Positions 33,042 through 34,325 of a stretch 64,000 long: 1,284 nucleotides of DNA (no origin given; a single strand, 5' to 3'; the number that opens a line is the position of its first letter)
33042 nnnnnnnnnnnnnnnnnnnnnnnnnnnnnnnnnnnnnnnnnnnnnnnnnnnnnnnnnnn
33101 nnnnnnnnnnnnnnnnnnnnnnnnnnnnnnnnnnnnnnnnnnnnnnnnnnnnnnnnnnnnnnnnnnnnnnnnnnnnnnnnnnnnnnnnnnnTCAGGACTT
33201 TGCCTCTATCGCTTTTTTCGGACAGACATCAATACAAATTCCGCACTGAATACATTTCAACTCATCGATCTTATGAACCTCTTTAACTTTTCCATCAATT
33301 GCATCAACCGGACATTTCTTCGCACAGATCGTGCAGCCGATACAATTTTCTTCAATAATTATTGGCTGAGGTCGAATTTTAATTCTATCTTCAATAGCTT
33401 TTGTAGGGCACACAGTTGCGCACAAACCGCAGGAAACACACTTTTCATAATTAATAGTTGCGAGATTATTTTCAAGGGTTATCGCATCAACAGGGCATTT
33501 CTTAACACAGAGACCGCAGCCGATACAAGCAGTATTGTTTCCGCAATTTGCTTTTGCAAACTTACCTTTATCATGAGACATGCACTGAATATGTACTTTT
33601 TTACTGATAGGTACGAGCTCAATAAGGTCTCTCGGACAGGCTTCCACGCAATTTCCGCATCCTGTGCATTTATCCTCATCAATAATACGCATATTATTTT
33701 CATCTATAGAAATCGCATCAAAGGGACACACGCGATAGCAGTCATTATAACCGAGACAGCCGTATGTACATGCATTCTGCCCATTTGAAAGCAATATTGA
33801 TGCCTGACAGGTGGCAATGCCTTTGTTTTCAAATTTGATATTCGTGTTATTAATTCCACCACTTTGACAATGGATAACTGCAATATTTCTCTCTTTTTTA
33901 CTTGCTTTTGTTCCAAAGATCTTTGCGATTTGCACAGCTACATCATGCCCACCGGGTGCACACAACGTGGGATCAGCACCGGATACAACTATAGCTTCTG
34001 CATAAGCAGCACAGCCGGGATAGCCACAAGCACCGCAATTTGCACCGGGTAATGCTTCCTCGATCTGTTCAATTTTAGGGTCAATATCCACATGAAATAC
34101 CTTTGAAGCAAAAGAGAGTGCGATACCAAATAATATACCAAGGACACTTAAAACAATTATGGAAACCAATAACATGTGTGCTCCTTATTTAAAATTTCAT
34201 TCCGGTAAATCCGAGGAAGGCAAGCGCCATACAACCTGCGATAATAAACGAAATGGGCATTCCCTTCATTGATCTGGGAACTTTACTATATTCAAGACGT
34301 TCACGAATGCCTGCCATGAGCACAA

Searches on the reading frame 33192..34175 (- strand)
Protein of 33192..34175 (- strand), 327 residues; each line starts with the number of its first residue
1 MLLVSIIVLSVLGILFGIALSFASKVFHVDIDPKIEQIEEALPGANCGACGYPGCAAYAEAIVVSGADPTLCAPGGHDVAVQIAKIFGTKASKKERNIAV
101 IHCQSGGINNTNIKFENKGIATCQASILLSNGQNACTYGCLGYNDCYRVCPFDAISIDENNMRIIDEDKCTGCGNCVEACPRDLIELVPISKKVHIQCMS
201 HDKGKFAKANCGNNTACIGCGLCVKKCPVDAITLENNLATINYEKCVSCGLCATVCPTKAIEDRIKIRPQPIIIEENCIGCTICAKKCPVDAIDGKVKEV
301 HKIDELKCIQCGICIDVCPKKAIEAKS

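Call 5: search_protein_families(library=pfam, proteins=[window:33192-34175:-])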
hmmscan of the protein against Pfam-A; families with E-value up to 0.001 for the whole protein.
window:33192-34175:- (327 aa): 17 families
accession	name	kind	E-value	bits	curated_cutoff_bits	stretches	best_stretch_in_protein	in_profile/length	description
PF00037.32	Fer4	-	4.9e-41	137.4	21.1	5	240-262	2-24/24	4Fe-4S binding domain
PF13237.11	Fer4_10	-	1.5e-30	105.3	25.5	5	213-257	5-53/53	4Fe-4S dicluster domain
PF14697.11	Fer4_21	-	2.4e-29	101.7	35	3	273-324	3-58/59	4Fe-4S dicluster domain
PF12837.12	Fer4_6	-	5.3e-27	92.8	25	4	165-185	4-24/24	4Fe-4S binding domain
PF12838.12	Fer4_7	-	7.6e-27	94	27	3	217-260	2-52/52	4Fe-4S dicluster domain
PF13187.11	Fer4_9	-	3.7e-24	84.9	27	3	216-261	1-52/52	4Fe-4S dicluster domain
PF12797.12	Fer4_2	-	2.8e-21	74.3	24.5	4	164-181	4-21/22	4Fe-4S binding domain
PF13484.11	Fer4_16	-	7e-21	75.2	30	2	169-229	1-65/66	4Fe-4S double cluster binding domain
PF25160.1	LdpA_Fe-S-bd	-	1.1e-20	73.5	27.6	4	145-188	8-46/49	LdpA Fe-S cluster-binding domain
PF12800.12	Fer4_4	-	3.4e-13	49.1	24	0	168-182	2-16/17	4Fe-4S binding domain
PF04060.18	FeS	-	8.4e-13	48.3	23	1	42-74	1-33/33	Putative Fe-S cluster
PF12798.12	Fer4_3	-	1.3e-12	47.9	27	0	217-231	1-15/15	4Fe-4S binding domain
PF13459.11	Fer4_15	-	1.1e-08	36.1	22.4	1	165-181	3-19/66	4Fe-4S single cluster domain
PF13534.11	Fer4_17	-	2.4e-08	34.8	22.2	0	169-230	1-59/61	4Fe-4S dicluster domain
PF13183.11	Fer4_8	-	6.7e-08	33.4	27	0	168-230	3-67/68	4Fe-4S dicluster domain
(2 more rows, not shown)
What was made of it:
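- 33192..34175 (-): rnfB, the last gene of the rnf operon and the conserved left-hand flank of the hotspot. Pfam Fer4 and FeS domains (call 5).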
